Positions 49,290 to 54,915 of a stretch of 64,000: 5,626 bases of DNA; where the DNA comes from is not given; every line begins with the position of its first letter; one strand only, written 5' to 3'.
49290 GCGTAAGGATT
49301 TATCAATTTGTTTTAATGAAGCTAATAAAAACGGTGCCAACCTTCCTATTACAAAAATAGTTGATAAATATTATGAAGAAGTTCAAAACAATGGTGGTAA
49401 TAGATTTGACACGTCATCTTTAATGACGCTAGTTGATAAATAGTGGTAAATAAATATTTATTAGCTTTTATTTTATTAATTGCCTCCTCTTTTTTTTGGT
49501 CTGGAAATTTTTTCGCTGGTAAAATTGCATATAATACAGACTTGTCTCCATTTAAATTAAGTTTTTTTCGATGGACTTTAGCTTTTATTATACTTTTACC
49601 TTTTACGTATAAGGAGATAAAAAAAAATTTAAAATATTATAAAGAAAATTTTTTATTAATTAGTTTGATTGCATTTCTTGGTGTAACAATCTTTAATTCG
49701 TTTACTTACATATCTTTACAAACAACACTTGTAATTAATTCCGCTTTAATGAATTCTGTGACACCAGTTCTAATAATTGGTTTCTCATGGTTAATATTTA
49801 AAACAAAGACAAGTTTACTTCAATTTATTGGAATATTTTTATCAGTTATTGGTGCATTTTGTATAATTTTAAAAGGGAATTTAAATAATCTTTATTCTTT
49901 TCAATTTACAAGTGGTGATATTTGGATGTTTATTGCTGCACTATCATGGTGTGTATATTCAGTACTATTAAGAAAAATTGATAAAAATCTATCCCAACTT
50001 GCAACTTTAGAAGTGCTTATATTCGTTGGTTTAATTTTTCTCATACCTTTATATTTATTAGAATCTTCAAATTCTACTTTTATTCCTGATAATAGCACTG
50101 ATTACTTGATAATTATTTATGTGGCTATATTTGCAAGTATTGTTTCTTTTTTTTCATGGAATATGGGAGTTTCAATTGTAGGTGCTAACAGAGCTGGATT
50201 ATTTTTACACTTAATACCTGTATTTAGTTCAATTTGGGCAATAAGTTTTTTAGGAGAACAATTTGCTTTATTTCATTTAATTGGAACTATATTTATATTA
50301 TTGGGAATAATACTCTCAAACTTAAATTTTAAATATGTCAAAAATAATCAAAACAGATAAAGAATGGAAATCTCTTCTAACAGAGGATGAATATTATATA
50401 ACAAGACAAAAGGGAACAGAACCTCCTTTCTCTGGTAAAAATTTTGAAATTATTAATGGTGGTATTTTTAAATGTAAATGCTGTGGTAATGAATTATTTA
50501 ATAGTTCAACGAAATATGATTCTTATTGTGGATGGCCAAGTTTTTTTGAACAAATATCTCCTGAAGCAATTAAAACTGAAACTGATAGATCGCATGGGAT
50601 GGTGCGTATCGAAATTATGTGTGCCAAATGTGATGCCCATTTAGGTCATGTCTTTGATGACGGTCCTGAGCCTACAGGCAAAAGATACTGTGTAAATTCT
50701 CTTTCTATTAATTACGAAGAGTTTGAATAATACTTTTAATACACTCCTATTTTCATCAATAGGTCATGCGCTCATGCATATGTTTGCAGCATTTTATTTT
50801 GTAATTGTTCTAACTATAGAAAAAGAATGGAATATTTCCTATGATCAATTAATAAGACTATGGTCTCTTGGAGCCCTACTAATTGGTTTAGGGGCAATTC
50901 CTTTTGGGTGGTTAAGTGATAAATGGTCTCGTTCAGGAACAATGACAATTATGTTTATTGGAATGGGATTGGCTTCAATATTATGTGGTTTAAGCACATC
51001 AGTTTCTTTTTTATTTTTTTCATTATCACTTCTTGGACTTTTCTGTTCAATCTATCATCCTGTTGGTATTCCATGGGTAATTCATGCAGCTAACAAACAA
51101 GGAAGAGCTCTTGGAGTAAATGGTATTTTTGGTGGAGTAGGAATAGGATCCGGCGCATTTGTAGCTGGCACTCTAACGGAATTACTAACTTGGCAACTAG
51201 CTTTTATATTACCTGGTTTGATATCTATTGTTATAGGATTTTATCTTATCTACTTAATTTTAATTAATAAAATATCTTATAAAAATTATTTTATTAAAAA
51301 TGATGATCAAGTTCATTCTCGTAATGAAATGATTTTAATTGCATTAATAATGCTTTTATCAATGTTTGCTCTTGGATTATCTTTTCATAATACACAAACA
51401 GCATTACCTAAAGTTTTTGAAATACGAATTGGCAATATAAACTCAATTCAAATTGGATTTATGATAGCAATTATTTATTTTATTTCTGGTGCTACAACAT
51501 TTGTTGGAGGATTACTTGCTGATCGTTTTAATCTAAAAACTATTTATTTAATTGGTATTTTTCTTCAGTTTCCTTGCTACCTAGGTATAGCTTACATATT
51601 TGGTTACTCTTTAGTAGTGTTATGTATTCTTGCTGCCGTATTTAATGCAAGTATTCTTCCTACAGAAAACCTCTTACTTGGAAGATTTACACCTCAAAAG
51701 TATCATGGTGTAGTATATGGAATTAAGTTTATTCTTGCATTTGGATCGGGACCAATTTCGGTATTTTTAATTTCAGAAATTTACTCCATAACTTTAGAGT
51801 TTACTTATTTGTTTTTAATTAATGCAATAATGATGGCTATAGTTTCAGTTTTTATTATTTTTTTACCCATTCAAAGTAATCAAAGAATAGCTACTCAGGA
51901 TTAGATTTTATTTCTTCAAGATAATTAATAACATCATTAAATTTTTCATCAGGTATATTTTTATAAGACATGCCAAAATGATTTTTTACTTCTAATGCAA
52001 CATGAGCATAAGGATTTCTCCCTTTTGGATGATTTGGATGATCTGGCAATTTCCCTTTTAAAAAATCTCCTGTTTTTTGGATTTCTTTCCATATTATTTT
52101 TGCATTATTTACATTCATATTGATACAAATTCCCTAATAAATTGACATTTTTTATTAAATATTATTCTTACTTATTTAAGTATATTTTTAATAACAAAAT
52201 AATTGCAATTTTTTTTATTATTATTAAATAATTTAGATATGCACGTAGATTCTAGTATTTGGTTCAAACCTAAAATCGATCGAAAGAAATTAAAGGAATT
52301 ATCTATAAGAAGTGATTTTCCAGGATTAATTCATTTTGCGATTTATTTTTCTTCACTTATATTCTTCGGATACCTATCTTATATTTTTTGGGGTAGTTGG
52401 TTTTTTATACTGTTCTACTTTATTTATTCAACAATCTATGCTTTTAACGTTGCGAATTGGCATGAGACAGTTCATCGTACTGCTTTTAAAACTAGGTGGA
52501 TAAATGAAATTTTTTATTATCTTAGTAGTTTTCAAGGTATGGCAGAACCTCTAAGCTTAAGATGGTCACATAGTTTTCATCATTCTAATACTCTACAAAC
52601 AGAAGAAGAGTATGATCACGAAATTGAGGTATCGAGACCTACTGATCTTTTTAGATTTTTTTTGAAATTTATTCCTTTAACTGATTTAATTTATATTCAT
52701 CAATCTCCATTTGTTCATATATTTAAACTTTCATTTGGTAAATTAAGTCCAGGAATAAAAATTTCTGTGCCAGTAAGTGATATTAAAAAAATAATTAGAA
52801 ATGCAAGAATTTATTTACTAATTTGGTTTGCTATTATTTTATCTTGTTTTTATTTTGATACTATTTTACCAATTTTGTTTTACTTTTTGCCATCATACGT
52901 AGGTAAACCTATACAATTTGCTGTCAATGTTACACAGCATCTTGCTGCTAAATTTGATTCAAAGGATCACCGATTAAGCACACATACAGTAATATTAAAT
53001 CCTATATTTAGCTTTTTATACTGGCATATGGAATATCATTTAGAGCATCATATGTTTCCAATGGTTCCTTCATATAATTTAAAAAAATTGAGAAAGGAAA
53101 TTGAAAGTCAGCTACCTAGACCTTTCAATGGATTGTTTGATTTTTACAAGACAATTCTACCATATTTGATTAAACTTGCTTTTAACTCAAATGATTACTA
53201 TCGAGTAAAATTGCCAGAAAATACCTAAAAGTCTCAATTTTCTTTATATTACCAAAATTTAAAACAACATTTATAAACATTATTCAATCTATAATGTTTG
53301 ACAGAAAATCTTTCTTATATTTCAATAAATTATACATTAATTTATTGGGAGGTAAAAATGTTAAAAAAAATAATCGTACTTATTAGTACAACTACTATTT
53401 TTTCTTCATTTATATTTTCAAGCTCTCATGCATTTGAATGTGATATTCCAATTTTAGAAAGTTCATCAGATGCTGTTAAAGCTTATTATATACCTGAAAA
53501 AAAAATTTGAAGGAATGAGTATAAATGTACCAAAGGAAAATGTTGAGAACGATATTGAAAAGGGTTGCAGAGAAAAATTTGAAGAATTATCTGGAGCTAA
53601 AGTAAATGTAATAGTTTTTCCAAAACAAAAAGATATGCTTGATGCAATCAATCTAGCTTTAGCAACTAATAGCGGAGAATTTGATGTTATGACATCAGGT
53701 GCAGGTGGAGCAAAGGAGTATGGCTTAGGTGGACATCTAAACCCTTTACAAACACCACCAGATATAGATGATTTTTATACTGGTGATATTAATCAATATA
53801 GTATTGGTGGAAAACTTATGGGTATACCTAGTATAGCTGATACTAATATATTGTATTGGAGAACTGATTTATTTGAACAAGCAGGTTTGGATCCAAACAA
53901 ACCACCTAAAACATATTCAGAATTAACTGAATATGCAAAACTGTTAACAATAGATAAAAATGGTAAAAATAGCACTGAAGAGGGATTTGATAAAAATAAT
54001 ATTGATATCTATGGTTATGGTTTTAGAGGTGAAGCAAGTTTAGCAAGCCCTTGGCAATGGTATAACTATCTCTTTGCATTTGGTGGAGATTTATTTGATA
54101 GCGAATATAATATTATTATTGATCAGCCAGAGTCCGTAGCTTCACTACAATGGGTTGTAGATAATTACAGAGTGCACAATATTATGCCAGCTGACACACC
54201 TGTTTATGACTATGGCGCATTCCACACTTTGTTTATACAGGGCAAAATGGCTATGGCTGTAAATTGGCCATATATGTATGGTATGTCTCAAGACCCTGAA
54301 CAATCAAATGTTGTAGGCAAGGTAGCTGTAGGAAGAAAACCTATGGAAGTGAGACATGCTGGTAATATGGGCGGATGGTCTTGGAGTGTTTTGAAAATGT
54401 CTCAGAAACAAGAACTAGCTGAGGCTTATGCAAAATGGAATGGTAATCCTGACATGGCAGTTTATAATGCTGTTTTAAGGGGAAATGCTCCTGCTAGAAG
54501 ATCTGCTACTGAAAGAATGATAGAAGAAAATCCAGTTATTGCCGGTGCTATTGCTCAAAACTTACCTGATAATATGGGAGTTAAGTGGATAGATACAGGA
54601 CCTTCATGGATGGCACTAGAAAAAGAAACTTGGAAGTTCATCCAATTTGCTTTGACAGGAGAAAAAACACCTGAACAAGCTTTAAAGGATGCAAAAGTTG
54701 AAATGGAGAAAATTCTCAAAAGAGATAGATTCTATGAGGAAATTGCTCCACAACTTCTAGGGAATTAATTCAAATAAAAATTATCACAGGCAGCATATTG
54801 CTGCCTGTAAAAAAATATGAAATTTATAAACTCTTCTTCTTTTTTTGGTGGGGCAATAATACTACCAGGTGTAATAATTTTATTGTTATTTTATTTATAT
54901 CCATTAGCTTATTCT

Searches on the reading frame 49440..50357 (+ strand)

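Call 38: search_protein_families(library=ncbifam, proteins=[window:49440-50357:+], max_evalue=0.00001)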
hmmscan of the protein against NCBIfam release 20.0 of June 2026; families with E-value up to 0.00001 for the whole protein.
window:49440-50357:+ (306 aa): 6 families
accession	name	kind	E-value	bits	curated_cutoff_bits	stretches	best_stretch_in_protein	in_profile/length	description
TIGR00950.1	2A78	equivalog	3.1e-31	108.7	230.2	1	20-291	1-264/264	carboxylate/amino acid/amine transporter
NF050091.1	ArAmAcExpYddG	equivalog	2e-17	63.7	300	1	32-293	27-282/285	aromatic amino acid exporter YddG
NF008432.0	PRK11272.1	equivalog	1.8e-10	40.6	270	1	8-295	10-287/294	drug/metabolite exporter YedA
TIGR03340.1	phn_DUF6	hypoth_equivalog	5.2e-09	36.2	288.15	1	70-292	64-280/281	phosphonate utilization associated putative membrane protein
NF008523.0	PRK11453.1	equivalog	1.6e-07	31.2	472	1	110-304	98-296/299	O-acetylserine/cysteine exporter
NF008676.0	PRK11689.1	equivalog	6.6e-07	28.7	194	1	46-295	43-289/297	aromatic amino acid DMT transporter YddG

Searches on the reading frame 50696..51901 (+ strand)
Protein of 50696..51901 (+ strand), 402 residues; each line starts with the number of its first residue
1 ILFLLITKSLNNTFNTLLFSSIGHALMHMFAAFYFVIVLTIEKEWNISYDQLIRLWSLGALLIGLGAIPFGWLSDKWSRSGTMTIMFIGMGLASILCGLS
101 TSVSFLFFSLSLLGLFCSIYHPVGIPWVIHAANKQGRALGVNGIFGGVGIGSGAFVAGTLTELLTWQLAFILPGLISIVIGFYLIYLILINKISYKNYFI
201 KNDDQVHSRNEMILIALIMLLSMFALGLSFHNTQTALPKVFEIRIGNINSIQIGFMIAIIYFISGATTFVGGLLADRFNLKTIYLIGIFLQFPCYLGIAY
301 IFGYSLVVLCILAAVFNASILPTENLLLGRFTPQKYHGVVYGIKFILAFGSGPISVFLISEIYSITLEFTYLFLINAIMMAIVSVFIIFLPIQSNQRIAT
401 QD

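Call 38: search_protein_families(library=ncbifam, proteins=[window:50696-51901:+], max_evalue=0.00001)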
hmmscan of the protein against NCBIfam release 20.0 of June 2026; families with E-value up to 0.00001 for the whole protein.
window:50696-51901:+ (402 aa): 5 families
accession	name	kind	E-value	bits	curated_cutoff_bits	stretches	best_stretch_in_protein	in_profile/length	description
TIGR00881.1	2A0104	subfamily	8.2e-18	64.6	407.75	2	22-188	2-171/379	phosphoglycerate transporter protein PgtP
TIGR00895.1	2A0115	subfamily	1.2e-12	47.5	418.55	1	36-195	38-198/398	aromatic acid/H+ symport family MFS transporter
TIGR00880.1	2_A_01_02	superfamily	3.2e-07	30.6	131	0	65-187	13-137/141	multidrug resistance protein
TIGR00893.1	2A0114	subfamily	3.4e-07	29.6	395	1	39-188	18-169/399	D-galactonate transporter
NF008586.0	PRK11551.1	equivalog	9.1e-06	24.9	410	0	41-187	41-189/406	3-(3-hydroxy-phenyl)propionate transporter MhpT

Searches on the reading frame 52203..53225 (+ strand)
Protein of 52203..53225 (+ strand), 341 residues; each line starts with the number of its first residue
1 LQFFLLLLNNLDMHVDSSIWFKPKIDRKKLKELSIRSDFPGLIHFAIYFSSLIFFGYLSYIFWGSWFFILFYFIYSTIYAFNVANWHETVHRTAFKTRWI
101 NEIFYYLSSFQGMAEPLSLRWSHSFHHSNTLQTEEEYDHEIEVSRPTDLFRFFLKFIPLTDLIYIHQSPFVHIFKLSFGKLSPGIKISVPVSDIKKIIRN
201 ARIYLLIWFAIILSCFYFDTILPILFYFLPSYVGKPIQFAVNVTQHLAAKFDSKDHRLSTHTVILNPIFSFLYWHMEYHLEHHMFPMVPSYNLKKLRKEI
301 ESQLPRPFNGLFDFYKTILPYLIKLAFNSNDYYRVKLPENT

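Call 38: search_protein_families(library=ncbifam, proteins=[window:52203-53225:+], max_evalue=0.00001)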
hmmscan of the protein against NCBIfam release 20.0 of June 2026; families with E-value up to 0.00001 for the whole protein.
window:52203-53225:+ (341 aa): 0 families

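Call 55: list_cluster_members(proteins=[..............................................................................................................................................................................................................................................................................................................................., window:52239-53225:+, window:58884-61406:-, window:50774-51901:+, window:61475-62077:-, window:62064-63206:-, window:63248-63703:-, window:45561-46922:+, window:42085-44226:+, window:40888-42024:-])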
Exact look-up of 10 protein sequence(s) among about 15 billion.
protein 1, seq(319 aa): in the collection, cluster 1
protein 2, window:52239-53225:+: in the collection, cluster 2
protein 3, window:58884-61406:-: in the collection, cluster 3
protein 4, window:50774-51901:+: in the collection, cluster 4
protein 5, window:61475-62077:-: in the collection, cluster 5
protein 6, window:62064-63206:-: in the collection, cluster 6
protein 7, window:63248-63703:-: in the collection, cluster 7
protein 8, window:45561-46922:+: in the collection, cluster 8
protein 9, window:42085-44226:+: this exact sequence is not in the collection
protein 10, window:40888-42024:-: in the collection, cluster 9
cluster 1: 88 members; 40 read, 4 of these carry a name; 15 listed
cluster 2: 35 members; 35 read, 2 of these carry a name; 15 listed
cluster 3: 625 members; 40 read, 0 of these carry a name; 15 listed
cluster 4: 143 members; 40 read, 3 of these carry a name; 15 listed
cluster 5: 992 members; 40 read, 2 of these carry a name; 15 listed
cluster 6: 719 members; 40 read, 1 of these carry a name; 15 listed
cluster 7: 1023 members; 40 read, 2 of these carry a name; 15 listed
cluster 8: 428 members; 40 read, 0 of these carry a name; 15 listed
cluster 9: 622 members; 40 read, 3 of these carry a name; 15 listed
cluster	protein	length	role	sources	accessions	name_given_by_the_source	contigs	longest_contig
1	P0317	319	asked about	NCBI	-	-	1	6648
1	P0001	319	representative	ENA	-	-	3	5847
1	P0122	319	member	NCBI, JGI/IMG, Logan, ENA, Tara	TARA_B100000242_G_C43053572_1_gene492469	isopenicillin N synthase-like dioxygenase | strand:+ start:4574 stop:5533 length:960 start_codon:yes stop_codon:yes gene_type:complete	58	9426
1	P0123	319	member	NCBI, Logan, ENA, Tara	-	strand:+ start:3218 stop:4177 length:960 start_codon:yes stop_codon:yes gene_type:complete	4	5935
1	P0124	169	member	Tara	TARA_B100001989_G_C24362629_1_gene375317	strand:- start:225 stop:734 length:510 start_codon:yes stop_codon:yes gene_type:complete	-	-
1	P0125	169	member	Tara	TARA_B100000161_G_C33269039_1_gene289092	strand:- start:52 stop:561 length:510 start_codon:yes stop_codon:yes gene_type:complete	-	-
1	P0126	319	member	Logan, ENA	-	-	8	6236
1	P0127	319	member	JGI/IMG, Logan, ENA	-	-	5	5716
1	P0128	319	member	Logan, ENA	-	-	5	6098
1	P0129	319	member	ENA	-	-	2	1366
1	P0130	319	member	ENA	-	-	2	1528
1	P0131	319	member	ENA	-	-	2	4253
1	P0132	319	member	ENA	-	-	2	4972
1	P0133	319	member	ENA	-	-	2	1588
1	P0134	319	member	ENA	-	-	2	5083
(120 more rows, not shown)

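Call 56: find_encoding_contigs(protein=P0317, flank=7000, max_places=5)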
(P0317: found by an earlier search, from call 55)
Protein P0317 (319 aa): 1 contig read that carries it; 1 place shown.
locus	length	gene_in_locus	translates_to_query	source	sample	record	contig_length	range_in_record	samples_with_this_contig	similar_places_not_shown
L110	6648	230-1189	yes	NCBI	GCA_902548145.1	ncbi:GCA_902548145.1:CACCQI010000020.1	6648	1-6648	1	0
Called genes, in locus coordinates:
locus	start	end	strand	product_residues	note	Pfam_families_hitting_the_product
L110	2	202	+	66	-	?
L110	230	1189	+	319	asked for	PF14226:DIOX_N, PF03171:2OG-FeII_Oxy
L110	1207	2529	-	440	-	PF03051:Peptidase_C1_2, PF00112:Peptidase_C1 (weak)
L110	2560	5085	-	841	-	PF01751:Toprim, PF01131:Topoisom_bac, PF01396:Zn_ribbon_Top1, PF13368:Toprim_C_rpt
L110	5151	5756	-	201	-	PF02660:G3P_acyltransf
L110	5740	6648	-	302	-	?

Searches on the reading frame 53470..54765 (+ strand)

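Call 38: search_protein_families(library=ncbifam, proteins=[P0137], max_evalue=0.00001)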
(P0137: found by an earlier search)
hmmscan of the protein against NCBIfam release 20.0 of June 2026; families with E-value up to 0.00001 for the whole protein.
P0137 (469 aa): 2 families
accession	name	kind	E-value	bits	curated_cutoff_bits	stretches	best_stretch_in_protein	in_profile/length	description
NF008211.0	PRK10974.1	equivalog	2.6e-09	36.2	411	1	148-197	133-182/439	sn-glycerol-3-phosphate ABC transporter substrate-binding protein UgpB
NF053763.1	ABCarbgalBndGanS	equivalog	1.3e-06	27.5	700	0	66-200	53-180/420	galactooligosaccharide ABC transporter substrate-binding protein GanS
